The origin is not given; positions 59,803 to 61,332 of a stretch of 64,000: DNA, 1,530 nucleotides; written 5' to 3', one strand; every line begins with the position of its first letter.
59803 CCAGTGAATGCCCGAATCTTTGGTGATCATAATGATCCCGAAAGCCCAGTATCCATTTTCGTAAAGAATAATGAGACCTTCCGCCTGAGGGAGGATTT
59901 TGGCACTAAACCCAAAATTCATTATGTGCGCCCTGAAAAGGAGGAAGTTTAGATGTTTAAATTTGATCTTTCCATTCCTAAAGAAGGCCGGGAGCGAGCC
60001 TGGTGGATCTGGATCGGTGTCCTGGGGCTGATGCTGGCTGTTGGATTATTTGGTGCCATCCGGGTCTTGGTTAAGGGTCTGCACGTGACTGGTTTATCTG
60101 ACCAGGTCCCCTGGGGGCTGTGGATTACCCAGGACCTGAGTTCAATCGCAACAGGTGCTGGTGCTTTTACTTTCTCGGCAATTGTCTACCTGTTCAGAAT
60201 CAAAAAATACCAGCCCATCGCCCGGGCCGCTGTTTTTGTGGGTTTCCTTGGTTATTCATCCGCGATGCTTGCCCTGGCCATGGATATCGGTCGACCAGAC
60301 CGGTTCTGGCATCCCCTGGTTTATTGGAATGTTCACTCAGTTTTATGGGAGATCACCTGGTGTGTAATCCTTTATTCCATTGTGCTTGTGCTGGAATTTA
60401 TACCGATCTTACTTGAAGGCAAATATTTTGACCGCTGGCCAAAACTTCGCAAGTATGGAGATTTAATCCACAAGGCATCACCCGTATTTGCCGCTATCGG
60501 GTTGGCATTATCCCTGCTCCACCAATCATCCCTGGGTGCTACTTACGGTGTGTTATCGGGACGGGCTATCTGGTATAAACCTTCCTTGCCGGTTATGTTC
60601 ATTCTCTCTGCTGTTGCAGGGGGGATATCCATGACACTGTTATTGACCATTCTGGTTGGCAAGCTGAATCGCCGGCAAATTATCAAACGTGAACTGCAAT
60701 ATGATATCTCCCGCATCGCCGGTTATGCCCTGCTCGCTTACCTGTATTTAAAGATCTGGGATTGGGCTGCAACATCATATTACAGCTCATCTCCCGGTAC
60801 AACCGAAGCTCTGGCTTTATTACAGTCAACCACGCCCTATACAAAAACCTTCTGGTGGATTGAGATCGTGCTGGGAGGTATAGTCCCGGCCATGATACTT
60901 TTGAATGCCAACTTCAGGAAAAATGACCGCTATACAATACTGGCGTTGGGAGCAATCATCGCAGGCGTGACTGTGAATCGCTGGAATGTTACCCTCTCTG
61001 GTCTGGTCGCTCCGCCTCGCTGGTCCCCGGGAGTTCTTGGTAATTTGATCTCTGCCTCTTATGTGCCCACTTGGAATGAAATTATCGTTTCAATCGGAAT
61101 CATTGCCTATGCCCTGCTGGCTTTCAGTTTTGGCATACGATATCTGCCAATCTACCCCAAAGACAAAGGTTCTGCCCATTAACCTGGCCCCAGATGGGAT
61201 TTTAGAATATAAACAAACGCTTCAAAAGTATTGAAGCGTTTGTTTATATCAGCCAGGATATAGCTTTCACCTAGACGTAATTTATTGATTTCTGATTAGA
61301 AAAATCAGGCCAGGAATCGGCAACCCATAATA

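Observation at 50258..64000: Island-level observation: 14 kb with four regulators and three redox modules devoted to sulfur-type electron transfer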

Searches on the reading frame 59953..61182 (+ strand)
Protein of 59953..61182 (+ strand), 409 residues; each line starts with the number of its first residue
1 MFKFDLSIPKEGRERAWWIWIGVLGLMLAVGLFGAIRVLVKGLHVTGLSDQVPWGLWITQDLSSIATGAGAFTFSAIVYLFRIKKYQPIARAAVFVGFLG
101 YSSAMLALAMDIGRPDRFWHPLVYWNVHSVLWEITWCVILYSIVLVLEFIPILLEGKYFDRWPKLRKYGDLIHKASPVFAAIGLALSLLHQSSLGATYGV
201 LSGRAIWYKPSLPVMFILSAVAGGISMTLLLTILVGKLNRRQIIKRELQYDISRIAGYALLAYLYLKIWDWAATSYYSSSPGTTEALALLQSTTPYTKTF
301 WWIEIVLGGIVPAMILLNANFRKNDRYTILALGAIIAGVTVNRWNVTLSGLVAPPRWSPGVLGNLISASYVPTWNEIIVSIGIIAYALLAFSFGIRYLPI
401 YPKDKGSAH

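Call 8: search_protein_families(library=pfam, proteins=[window:59953-61182:+], max_evalue=0.01)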
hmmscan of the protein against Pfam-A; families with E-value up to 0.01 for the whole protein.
window:59953-61182:+ (409 aa): 1 family
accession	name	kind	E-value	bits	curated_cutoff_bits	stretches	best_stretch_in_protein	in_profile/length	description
PF03916.19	NrfD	-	3.5e-30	106.2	25.8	1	45-352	2-310/313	Polysulphide reductase, NrfD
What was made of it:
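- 59953..61182 (+): NrfD/QrcD-type quinone-interacting membrane subunit. PF03916 106 bits (call 8).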

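Call 13: find_encoding_contigs(protein=window:59953-61182:+, flank=10000, max_places=6)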
Protein window:59953-61182:+ (409 aa): 8 contigs read that carry it; 6 places shown.
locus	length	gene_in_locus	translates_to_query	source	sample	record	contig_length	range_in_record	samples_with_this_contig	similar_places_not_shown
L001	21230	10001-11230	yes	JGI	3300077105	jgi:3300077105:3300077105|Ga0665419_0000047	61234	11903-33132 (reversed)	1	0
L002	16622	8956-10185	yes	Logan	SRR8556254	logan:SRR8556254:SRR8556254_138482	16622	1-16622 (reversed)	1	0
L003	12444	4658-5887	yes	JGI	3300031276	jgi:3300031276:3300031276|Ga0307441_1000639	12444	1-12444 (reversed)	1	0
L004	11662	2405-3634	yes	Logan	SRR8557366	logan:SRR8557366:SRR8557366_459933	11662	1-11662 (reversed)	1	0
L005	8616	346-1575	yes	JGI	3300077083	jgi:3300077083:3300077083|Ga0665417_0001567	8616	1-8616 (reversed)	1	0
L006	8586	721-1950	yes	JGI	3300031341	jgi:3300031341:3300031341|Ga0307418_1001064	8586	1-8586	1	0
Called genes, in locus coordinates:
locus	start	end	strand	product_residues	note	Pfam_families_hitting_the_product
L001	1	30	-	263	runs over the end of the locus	PF00106:adh_short, PF08659:KR, PF23441:SDR (weak), PF13561:adh_short_C2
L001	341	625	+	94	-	PF12802:MarR_2 (faint), PF01022:HTH_5 (weak), PF12840:HTH_20 (weak)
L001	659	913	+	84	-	PF01206:TusA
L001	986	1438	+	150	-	PF02662:FlpD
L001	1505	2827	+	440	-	PF00890:FAD_binding_2, PF01266:DAO, PF07992:Pyr_redox_2 (weak), PF12831:FAD_oxidored (weak), PF13450:NAD_binding_8 (weak), PF00037:Fer4 (weak), PF13187:Fer4_9, PF00037:Fer4 (weak), +5 more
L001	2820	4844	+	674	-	PF00890:FAD_binding_2, PF01134:GIDA (faint), PF01266:DAO, PF07992:Pyr_redox_2 (weak), PF12831:FAD_oxidored, PF13450:NAD_binding_8, PF12838:Fer4_7, PF00037:Fer4 (weak), +3 more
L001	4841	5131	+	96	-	-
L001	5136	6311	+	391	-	PF25160:LdpA_Fe-S-bd (faint), PF12838:Fer4_7 (faint), PF13183:Fer4_8, PF13187:Fer4_9, PF13534:Fer4_17 (weak)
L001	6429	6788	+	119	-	PF02635:DsrE (weak)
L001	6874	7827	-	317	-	PF00126:HTH_1, PF01022:HTH_5 (weak), PF12840:HTH_20 (faint), PF03466:LysR_substrate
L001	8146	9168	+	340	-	PF14537:Cytochrom_c3_2 (faint), PF22113:Mtrc-MtrF_II-IV_dom (faint), PF09699:Paired_CXXCH_1 (faint), PF14522:Cytochrome_C7 (faint), PF13435:Cytochrome_C554 (weak)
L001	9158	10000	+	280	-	PF12838:Fer4_7 (weak), PF13187:Fer4_9 (weak), PF13247:Fer4_11, PF00037:Fer4 (weak), PF12797:Fer4_2 (weak), PF12837:Fer4_6 (weak), PF12838:Fer4_7, PF13187:Fer4_9 (weak), +4 more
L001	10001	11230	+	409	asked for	PF03916:NrfD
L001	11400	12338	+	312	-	PF00126:HTH_1, PF03466:LysR_substrate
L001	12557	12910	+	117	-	PF12840:HTH_20 (weak), PF25213:HVO_A0261_N (weak), PF01022:HTH_5, PF12802:MarR_2, PF24033:DUF7342, PF01978:TrmB (faint), PF13412:HTH_24 (weak)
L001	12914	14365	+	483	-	PF14522:Cytochrome_C7 (faint), PF14537:Cytochrom_c3_2 (faint), PF22113:Mtrc-MtrF_II-IV_dom (weak), PF11783:Cytochrome_cB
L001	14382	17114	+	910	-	PF14522:Cytochrome_C7 (faint), PF22113:Mtrc-MtrF_II-IV_dom (faint), PF01292:Ni_hydr_CYTB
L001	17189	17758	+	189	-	PF04143:Sulf_transp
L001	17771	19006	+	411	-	PF04143:Sulf_transp, PF00581:Rhodanese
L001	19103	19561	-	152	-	PF22811:Zn_ribbon_NrdR, PF03477:ATP-cone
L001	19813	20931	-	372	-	PF00091:Tubulin, PF12327:FtsZ_C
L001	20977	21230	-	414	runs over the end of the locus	PF14450:FtsA, PF02491:SHS2_FTSA, PF06277:EutA, PF06723:MreB_Mbl, PF11104:PilM_2 (weak), PF14450:FtsA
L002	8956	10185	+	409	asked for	PF03916:NrfD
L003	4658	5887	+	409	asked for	PF03916:NrfD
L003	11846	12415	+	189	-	PF04143:Sulf_transp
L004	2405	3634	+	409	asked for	PF03916:NrfD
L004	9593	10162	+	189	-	PF04143:Sulf_transp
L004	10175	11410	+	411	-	PF04143:Sulf_transp, PF00581:Rhodanese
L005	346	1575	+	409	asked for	PF03916:NrfD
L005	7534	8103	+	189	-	PF04143:Sulf_transp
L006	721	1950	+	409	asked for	PF03916:NrfD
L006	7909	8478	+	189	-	PF04143:Sulf_transp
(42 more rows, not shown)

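Call 15: search_protein_families(library=pfam, proteins=[L001:12914-14365:+, L001:14382-17114:+, L001:17189-17758:+, L001:17771-19006:+], max_evalue=0.001)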
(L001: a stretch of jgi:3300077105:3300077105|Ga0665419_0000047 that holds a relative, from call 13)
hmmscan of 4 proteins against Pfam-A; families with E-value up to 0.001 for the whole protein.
L001:12914-14365:+ (483 aa): 5 families
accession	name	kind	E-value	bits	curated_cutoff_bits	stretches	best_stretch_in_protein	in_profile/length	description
PF11783.13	Cytochrome_cB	-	6.1e-56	189.4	22.1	1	293-453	1-171/173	Cytochrome c bacterial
PF22113.1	Mtrc-MtrF_II-IV_dom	-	9e-14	51.8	30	1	144-235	80-167/176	Outer membrane cytochrome MtrC/MtrF-like, domains II/IV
PF14522.11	Cytochrome_C7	-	9.9e-13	48.2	24.8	2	217-282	6-66/67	Cytochrome c7 and related cytochrome c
PF14537.11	Cytochrom_c3_2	-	2.6e-09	37.8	25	0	123-191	8-64/79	Cytochrome c3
PF09699.15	Paired_CXXCH_1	-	0.00044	20.3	20.6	0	147-191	8-36/41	Doubled CXXCH motif (Paired_CXXCH_1)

L001:14382-17114:+ (910 aa): 3 families
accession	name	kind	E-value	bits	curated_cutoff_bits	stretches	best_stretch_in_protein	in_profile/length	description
PF01292.26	Ni_hydr_CYTB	-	3.3e-24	86.1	30.1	1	713-904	2-179/179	Prokaryotic cytochrome b561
PF22113.1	Mtrc-MtrF_II-IV_dom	-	3.8e-07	30.2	30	0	202-282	80-164/176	Outer membrane cytochrome MtrC/MtrF-like, domains II/IV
PF14522.11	Cytochrome_C7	-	1.5e-06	28.4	24.8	0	333-437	5-66/67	Cytochrome c7 and related cytochrome c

L001:17189-17758:+ (189 aa): 1 family
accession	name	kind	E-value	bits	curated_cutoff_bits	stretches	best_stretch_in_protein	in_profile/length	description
PF04143.19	Sulf_transp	-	3.5e-22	79.8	27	1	17-178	168-309/310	Sulphur transport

L001:17771-19006:+ (411 aa): 3 families
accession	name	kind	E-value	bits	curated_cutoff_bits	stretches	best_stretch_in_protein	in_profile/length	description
PF04143.19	Sulf_transp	-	5.7e-17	62.7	27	1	44-202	11-167/310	Sulphur transport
PF00581.25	Rhodanese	-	2e-12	47.9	22.2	1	253-344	4-100/102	Rhodanese-like domain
PF20398.3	DUF6691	-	5.6e-05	23.9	27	1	94-139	85-130/142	Family of unknown function (DUF6691)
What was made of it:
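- On YeeE/TsuA thiosulfate transporter: PF04143 is met for both halves (call 15).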

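Call 31: search_protein_families(library=ncbifam, proteins=[window:59953-61182:+, L001:14382-17114:+, L001:17189-17758:+, L001:17771-19006:+], max_evalue=0.001)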
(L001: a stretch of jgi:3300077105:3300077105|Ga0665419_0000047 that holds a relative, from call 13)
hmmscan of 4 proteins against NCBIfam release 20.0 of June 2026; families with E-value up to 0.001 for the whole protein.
window:59953-61182:+ (409 aa): 5 families
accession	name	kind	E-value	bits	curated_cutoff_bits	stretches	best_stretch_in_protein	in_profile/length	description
NF041784.1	mnquin_red_QrcD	equivalog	6.1e-90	302.4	570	1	16-405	17-405/408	menaquinone reductase integral membrane subunit QrcD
NF045714.1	sulf_resp_HmcC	equivalog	2.3e-52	178.5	550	1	23-401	7-368/376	sulfate respiration complex protein HmcC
NF008133.1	PRK10881.1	equivalog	4.4e-45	154.8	450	1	22-403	17-376/377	Ni/Fe-hydrogenase cytochrome b subunit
NF045798.1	DsrP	equivalog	1.2e-20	74.2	350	1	14-393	9-335/346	sulfate reduction electron transfer complex DsrMKJOP subunit DsrP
TIGR03148.1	cyt_nit_nrfD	equivalog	2.6e-07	30.2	347.6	1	68-346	24-307/316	cytochrome c nitrite reductase subunit NrfD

L001:14382-17114:+ (910 aa): 5 families
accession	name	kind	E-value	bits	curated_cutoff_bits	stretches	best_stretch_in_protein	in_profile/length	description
NF011582.1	PRK15006.1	equivalog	1.5e-38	132.8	204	1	670-905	19-245/248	thiosulfate reductase cytochrome B subunit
TIGR02125.1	CytB-hydogenase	equivalog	2.1e-19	69.9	121.5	1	712-907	2-209/212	Ni/Fe-hydrogenase, b-type cytochrome subunit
TIGR04314.1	methano7heme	equivalog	6.5e-14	51.6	250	1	202-610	105-449/494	methanogenesis multiheme c-type cytochrome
TIGR04315.1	octaheme_Shew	subfamily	7.7e-10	38.4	375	1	330-459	174-272/440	tetrathionate reductase family octaheme c-type cytochrome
TIGR01583.1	formate-DH-gamm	equivalog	5.4e-09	36.3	115.85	1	709-908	1-187/204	formate dehydrogenase subunit gamma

L001:17189-17758:+ (189 aa): 2 families
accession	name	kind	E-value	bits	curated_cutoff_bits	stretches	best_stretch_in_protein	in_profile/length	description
NF033796.1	selen_YedE_FdhT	exception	2.1e-08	33.8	350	1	33-181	14-155/387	selenium metabolism membrane protein YedE/FdhT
NF052577.1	ThSTportTsuASprch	equivalog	3.3e-08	33.3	400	1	91-184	239-327/330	thiosulfate transporter TsuA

L001:17771-19006:+ (411 aa): 5 families
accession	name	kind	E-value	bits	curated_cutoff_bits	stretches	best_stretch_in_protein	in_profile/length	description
NF005902.0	PRK07878.1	equivalog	3e-07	29.7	647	1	248-349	288-387/392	adenylyltransferase/sulfurtransferase MoeZ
NF052577.1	ThSTportTsuASprch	equivalog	3.5e-06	26.6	400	1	21-132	5-117/330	thiosulfate transporter TsuA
NF041203.1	rhodanese_LYCAU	equivalog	7.7e-06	25.6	115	1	263-345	35-118/126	rhodanese-related (seleno)protein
NF045521.1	rhoda_near_glyco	subfamily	0.0004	20.2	145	1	260-346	27-111/144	rhodanese homology domain-containing protein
TIGR04112.1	seleno_YedE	equivalog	0.00052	19.3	200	1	19-136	186-302/337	YedE family putative selenium transporter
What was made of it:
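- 59953..61182 (+): QrcD model 302 bits, below the cut-off of 570 (call 31).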

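Call 32: search_solved_structures(query=L001:12914-14365:+, show_alignments=1)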
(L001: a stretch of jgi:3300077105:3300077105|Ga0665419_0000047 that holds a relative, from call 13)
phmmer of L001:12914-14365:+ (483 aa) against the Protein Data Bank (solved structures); distinct sequences matched with E-value up to 0.001: 1.
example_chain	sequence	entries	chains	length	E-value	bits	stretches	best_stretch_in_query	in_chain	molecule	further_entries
1sp3_A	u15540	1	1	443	1.6e-145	488.9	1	50-471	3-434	cytochrome c, putative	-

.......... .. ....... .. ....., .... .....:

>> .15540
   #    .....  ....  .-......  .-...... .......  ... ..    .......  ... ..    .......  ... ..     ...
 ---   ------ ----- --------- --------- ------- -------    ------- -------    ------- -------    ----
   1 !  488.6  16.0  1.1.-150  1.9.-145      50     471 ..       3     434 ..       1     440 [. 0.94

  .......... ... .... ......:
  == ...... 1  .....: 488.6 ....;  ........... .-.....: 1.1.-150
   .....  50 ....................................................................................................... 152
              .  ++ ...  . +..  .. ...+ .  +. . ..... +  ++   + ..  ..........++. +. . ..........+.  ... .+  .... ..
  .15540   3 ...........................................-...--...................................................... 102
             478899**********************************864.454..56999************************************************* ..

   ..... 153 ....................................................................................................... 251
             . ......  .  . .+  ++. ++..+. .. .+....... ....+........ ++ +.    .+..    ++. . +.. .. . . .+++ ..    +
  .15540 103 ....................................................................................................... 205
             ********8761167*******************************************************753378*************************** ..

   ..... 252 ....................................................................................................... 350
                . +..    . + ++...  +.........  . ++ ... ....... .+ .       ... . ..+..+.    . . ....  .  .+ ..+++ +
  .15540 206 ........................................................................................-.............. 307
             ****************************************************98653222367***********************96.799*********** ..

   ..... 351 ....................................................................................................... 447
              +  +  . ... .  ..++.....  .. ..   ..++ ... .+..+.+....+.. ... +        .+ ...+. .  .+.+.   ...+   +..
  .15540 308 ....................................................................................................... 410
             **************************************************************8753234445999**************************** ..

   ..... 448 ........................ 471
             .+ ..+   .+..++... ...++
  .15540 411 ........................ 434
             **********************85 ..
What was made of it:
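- On Otr (TIGR04315, tetrathionate reductase family octaheme cytochrome c): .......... aligned to 1SP3 residues 55-64 (call 32).
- Otr active-site motif conserved against 1SP3 (call 32).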

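Call 57: find_homologous_proteins(query=L001:14382-17114:+, max_evalue=1e-10)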
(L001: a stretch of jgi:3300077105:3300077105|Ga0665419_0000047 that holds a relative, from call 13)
Query L001:14382-17114:+ (910 aa): 1998 proteins with E <= 1e-10 among 7298 candidates; the best 120 are listed.
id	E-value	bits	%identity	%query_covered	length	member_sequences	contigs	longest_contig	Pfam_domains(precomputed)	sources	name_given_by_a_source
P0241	0.0e+0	1965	89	100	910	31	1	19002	PF01292.27,PF14522.12,PF22113.2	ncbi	-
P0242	0.0e+0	1958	89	100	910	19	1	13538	PF01292.27,PF22113.2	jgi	jgi:thiosulfate reductase cytochrome b subunit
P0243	0.0e+0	1934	87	100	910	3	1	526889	PF01292.27,PF14522.12,PF22113.2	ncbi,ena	-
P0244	0.0e+0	1711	76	100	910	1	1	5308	PF01292.27,PF14522.12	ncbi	-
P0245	0.0e+0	1707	75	100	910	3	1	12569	PF14537.12,PF01292.27,PF14522.12,PF22113.2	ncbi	-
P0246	0.0e+0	1691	75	100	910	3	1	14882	PF01292.27,PF14522.12,PF22113.2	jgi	jgi:thiosulfate reductase cytochrome b subunit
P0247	0.0e+0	1683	75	100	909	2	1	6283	PF01292.27,PF14522.12,PF22113.2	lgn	-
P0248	0.0e+0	1681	74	100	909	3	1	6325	PF01292.27,PF14522.12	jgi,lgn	-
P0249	0.0e+0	1679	75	100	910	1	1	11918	PF01292.27,PF14522.12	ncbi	-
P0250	0.0e+0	1668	73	100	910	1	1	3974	PF01292.27,PF14522.12,PF22113.2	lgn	-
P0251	0.0e+0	1666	74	100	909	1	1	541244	PF01292.27,PF14522.12,PF22113.2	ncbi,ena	-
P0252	0.0e+0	1664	74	100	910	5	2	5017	PF01292.27,PF14522.12,PF22113.2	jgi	-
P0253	0.0e+0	1662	74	100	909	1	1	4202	PF01292.27,PF14522.12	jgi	jgi:thiosulfate reductase cytochrome b subunit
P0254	0.0e+0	1662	73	100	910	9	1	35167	PF01292.27,PF14522.12,PF22113.2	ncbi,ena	ncbi:MAG: cytochrome b/b6 domain-containing protein [Anaerolineales bacterium]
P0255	0.0e+0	1661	74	100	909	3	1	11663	PF01292.27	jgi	jgi:thiosulfate reductase cytochrome b subunit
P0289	0.0e+0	1390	62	97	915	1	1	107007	PF01292.27,PF22113.2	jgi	jgi:thiosulfate reductase cytochrome b subunit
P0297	0.0e+0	1374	60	99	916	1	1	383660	PF01292.27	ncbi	-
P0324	0.0e+0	1328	61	99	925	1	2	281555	PF01292.27,PF14522.12,PF22113.2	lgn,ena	-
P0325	0.0e+0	1326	59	99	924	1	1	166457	PF01292.27,PF22113.2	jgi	jgi:thiosulfate reductase cytochrome b subunit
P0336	0.0e+0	1315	57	100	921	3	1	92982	PF01292.27,PF14522.12,PF22113.2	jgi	-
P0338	0.0e+0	1308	59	99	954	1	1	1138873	PF01292.27,PF22113.2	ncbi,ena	-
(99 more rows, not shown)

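Call 58: find_encoding_contigs(protein=P0338, flank=10000, max_places=1)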
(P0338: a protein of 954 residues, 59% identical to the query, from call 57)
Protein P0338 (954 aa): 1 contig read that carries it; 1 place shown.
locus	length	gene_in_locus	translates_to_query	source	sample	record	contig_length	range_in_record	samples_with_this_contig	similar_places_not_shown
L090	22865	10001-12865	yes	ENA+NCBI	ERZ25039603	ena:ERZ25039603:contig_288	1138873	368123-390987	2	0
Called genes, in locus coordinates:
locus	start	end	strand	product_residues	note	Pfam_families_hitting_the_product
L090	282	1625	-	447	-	PF01336:tRNA_anti-codon, PF00152:tRNA-synt_2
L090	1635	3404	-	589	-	PF01336:tRNA_anti-codon, PF00152:tRNA-synt_2, PF02938:GAD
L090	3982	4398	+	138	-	PF12802:MarR_2 (weak), PF25213:HVO_A0261_N (weak), PF01022:HTH_5, PF01047:MarR (weak), PF12840:HTH_20, PF09339:HTH_IclR (weak)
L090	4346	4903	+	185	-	PF07992:Pyr_redox_2 (weak)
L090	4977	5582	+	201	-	-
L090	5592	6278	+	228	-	-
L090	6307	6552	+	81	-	PF04358:DsrC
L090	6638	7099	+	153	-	PF13686:DrsE_2, PF02635:DsrE (faint)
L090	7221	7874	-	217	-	PF12844:HTH_19, PF13560:HTH_31, PF01381:HTH_3, PF13443:HTH_26, PF07883:Cupin_2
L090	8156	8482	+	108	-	PF25213:HVO_A0261_N, PF12840:HTH_20, PF01022:HTH_5, PF12802:MarR_2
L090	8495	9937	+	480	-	PF22113:Mtrc-MtrF_II-IV_dom (faint), PF14522:Cytochrome_C7 (faint), PF14537:Cytochrom_c3_2 (faint), PF11783:Cytochrome_cB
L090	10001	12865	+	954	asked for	PF22113:Mtrc-MtrF_II-IV_dom (faint), PF01292:Ni_hydr_CYTB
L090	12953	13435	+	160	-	PF04143:Sulf_transp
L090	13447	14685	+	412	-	PF04143:Sulf_transp, PF00581:Rhodanese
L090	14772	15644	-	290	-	PF06897:DUF1269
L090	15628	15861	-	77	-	-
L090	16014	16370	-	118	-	PF04020:Phage_holin_4_2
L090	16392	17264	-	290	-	PF03631:Virul_fac_BrkB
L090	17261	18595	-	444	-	-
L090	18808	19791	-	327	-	PF02388:FemAB, PF13480:Acetyltransf_6, PF02388:FemAB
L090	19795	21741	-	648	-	PF13727:CoA_binding_3, PF00106:adh_short (weak), PF01073:3Beta_HSD, PF01370:Epimerase, PF02719:Polysacc_synt_2, PF04321:RmlD_sub_bind, PF08659:KR (weak), PF16363:GDP_Man_Dehyd, +2 more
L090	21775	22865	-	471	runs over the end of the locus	PF13727:CoA_binding_3, PF17836:PglD_N (faint), PF02397:Bac_transf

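Call 59: find_encoding_contigs(protein=P0297, flank=10000, max_places=1)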
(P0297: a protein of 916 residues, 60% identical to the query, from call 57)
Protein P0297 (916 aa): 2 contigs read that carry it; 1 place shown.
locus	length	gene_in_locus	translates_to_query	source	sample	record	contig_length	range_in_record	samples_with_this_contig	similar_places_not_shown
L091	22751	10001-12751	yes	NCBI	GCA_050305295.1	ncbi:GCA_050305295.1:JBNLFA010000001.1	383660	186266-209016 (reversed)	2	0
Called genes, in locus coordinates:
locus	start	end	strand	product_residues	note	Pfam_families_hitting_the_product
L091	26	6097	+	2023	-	PF00989:PAS, PF13426:PAS_9, PF01590:GAF, PF13185:GAF_2, PF13492:GAF_3, PF01590:GAF, PF13185:GAF_2, PF01590:GAF, +22 more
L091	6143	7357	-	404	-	PF00579:tRNA-synt_1b, PF22421:SYY_C-terminal, PF01479:S4 (weak)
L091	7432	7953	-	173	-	-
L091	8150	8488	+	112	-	PF12802:MarR_2, PF12840:HTH_20 (weak), PF01022:HTH_5, PF09339:HTH_IclR (weak)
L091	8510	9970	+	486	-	PF14522:Cytochrome_C7 (faint), PF14537:Cytochrom_c3_2 (faint), PF22113:Mtrc-MtrF_II-IV_dom (faint), PF11783:Cytochrome_cB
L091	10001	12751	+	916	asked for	PF01292:Ni_hydr_CYTB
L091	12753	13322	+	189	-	PF04143:Sulf_transp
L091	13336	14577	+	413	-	PF04143:Sulf_transp, PF00581:Rhodanese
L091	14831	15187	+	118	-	PF12802:MarR_2, PF25213:HVO_A0261_N, PF01022:HTH_5, PF01047:MarR (weak), PF12840:HTH_20, PF13412:HTH_24 (weak), PF02082:Rrf2 (weak), PF09339:HTH_IclR, +1 more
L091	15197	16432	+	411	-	PF07992:Pyr_redox_2 (weak)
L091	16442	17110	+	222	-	-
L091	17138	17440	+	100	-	PF04358:DsrC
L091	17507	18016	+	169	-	PF13686:DrsE_2, PF02635:DsrE (faint)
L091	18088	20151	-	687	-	PF00009:GTP_EFTU, PF22042:EF-G_D2, PF03144:GTP_EFTU_D2, PF14492:EFG_III, PF03764:EFG_IV, PF00679:EFG_C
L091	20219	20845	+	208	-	PF03848:TehB (weak), PF05724:TPMT (weak), PF05175:MTS (weak), PF13489:Methyltransf_23, PF13649:Methyltransf_25, PF13847:Methyltransf_31, PF08241:Methyltransf_11, PF08242:Methyltransf_12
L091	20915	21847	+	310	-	PF01676:Metalloenzyme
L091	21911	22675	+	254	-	PF01693:Cauli_VI, PF00075:RNase_H, PF13456:RVT_3 (faint)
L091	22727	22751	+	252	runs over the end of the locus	PF01012:ETF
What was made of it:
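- The other is ArsR, a Pyr_redox_2 flavoprotein, DsrC-like and DsrE, in L090 and L091 (calls 58, 59).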
